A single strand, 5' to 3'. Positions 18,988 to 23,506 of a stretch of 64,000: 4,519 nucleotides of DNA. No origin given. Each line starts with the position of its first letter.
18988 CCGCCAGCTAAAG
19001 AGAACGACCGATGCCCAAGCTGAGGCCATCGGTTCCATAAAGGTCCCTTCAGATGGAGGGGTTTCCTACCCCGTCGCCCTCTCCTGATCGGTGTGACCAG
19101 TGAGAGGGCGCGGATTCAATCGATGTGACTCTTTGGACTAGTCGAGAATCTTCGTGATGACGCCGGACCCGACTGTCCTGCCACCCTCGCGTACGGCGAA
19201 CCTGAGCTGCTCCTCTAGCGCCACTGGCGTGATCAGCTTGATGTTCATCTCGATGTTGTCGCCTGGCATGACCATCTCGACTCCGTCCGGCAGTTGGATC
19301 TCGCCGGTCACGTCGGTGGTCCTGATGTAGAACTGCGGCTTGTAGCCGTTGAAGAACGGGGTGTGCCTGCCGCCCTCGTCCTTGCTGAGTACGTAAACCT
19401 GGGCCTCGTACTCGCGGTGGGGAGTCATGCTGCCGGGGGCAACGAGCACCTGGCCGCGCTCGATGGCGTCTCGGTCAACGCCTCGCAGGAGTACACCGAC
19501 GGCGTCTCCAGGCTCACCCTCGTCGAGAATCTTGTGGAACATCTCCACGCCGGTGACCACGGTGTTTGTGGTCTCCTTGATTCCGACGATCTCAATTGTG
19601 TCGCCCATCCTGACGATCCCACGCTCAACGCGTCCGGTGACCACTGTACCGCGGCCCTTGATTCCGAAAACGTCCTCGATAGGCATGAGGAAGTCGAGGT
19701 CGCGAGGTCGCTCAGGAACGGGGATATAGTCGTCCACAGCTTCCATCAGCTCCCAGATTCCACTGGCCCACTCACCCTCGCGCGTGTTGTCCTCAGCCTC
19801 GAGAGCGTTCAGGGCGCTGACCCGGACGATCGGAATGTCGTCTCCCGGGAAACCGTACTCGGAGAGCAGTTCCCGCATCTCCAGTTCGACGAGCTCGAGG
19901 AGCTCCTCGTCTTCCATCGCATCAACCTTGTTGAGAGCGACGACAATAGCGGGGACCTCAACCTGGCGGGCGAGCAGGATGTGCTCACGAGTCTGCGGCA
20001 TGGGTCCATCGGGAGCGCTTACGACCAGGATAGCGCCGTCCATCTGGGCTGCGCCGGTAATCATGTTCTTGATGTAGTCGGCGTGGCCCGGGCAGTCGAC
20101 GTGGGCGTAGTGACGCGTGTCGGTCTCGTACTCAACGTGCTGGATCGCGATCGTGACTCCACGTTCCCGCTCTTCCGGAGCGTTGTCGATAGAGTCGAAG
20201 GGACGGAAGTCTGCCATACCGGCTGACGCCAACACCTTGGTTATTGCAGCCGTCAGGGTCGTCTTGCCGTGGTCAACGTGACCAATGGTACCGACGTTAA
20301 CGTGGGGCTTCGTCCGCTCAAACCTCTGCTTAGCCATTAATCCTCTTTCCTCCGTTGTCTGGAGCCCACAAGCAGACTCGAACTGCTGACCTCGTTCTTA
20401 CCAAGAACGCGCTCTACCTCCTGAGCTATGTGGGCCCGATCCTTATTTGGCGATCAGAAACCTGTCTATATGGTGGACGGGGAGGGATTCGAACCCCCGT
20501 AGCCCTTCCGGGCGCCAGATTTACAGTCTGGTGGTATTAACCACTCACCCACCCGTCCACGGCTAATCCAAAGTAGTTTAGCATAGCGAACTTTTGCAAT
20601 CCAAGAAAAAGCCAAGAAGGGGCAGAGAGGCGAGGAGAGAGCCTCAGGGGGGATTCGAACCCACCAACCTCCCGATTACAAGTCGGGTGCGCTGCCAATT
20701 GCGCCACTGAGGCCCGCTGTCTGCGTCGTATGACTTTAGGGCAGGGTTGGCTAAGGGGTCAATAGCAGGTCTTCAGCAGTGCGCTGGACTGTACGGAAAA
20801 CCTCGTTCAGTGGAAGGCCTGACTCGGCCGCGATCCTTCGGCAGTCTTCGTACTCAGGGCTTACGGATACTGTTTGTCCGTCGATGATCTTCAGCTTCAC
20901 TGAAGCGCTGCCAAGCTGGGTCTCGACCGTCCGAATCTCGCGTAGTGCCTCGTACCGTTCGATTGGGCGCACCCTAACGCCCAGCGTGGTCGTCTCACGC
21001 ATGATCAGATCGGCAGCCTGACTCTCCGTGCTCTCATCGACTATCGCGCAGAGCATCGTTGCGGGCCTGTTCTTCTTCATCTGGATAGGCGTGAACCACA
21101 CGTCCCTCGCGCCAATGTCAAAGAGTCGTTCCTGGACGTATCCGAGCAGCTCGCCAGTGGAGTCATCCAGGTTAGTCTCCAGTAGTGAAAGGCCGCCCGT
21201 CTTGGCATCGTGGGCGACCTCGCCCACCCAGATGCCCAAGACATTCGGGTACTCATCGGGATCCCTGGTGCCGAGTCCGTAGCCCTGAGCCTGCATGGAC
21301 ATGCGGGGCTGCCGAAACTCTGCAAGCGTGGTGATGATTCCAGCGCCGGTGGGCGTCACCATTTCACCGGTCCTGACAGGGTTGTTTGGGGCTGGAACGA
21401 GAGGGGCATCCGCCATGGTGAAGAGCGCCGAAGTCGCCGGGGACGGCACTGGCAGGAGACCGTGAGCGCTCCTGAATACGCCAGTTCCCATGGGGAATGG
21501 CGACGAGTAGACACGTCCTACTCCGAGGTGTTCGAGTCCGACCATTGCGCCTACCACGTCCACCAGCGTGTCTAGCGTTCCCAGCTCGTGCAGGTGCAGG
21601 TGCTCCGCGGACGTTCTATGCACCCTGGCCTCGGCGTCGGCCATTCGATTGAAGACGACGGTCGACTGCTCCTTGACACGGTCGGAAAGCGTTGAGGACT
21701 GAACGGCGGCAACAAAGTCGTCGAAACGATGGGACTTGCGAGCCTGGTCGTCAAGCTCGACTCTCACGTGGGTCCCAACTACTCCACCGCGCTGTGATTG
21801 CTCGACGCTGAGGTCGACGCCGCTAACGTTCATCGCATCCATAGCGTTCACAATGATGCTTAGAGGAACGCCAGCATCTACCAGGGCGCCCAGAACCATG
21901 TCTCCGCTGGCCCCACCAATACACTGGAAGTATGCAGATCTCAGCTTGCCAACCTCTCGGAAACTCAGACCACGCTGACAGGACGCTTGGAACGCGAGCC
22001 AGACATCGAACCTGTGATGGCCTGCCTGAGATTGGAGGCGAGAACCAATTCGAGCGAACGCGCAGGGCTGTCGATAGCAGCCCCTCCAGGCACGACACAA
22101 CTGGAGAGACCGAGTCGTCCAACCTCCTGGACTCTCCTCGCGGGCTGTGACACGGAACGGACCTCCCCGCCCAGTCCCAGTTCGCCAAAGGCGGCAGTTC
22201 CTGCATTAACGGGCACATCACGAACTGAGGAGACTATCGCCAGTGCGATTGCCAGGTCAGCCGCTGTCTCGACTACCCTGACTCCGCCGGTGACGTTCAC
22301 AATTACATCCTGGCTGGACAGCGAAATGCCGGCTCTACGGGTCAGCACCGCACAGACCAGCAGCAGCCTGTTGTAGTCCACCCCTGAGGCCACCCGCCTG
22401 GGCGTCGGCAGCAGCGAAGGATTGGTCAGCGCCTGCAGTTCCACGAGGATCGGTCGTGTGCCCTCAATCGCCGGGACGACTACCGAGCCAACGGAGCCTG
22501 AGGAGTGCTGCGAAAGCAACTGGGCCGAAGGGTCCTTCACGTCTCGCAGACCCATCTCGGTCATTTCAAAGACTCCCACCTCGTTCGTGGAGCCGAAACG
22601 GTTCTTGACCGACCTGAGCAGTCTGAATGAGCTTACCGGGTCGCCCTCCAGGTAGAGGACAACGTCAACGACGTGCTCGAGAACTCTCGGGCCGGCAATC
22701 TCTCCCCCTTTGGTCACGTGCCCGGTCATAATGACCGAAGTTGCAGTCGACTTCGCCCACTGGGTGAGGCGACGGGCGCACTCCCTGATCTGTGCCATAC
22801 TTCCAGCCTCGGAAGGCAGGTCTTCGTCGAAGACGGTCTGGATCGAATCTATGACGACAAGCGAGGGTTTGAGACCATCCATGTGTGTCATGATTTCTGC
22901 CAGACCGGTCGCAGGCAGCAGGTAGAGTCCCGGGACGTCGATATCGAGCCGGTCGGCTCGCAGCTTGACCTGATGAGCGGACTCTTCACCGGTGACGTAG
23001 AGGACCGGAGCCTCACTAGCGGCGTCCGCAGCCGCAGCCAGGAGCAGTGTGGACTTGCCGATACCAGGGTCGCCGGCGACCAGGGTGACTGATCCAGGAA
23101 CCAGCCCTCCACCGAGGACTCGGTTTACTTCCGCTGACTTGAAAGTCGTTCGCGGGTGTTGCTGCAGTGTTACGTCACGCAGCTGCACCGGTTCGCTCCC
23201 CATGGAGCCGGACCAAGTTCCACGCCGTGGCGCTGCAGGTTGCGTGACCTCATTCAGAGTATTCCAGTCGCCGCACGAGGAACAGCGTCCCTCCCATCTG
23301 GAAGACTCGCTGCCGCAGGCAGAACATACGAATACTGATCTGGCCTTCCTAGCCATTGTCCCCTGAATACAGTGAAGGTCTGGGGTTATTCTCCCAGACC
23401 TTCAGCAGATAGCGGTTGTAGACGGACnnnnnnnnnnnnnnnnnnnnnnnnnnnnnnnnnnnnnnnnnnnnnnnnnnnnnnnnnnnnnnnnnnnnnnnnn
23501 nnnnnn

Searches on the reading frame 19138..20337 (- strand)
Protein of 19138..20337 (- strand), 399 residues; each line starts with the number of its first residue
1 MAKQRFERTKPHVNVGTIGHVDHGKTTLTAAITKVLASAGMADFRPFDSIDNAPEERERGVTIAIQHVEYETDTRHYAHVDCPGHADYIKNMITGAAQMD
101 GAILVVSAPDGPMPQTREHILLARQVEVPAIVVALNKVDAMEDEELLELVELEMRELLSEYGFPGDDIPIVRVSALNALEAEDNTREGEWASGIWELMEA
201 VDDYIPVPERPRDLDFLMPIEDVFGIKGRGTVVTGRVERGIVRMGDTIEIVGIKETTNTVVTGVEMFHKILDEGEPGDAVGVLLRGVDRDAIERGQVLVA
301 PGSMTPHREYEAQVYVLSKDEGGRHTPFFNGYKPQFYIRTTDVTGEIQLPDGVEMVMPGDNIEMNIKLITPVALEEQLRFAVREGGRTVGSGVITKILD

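Call 62: search_protein_families(library=pfam, proteins=[window:19138-20337:-], max_evalue=0.00001)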
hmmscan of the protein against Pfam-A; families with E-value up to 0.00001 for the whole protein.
window:19138-20337:- (399 aa): 3 families
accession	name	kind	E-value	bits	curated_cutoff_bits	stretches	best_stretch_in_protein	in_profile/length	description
PF00009.33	GTP_EFTU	-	1.2e-63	214.6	26.5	1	10-206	1-187/188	Elongation factor Tu GTP binding domain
PF03143.23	GTP_EFTU_D3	-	2.1e-38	131.3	27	1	304-397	2-105/106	Elongation factor Tu C-terminal domain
PF03144.31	GTP_EFTU_D2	-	1.3e-18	67.7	30.3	1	230-298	1-72/73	Elongation factor Tu domain 2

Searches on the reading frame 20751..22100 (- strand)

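Call 62: search_protein_families(library=pfam, proteins=[window:20751-22100:-], max_evalue=0.00001)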
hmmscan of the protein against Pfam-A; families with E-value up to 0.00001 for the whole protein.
window:20751-22100:- (449 aa): 1 family
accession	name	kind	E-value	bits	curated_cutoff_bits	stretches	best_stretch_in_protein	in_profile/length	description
PF01969.22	Ni_insertion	-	4e-125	418.3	22.1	1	56-434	1-374/375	Nickel insertion protein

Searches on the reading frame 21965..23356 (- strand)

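Call 62: search_protein_families(library=pfam, proteins=[window:21965-23356:-], max_evalue=0.00001)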
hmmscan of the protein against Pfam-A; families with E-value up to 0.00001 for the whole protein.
window:21965-23356:- (463 aa): 5 families
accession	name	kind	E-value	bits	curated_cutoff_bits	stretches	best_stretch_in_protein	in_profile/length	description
PF13481.12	AAA_25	-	1.2e-16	61.3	27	1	73-218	18-194/195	AAA domain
PF06745.19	ATPase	-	6.2e-16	58.9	26.6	1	79-141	10-74/231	KaiC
PF18073.7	Zn_ribbon_LapB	-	1.6e-10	40.9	25.7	1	9-36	1-28/28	Rubredoxin metal binding domain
PF13541.12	ChlI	-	3.1e-08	34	27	1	341-423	35-118/121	Subunit ChlI of Mg-chelatase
PF03796.21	DnaB_C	-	1.7e-06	28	27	0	83-133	14-66/255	DnaB-like helicase C terminal domain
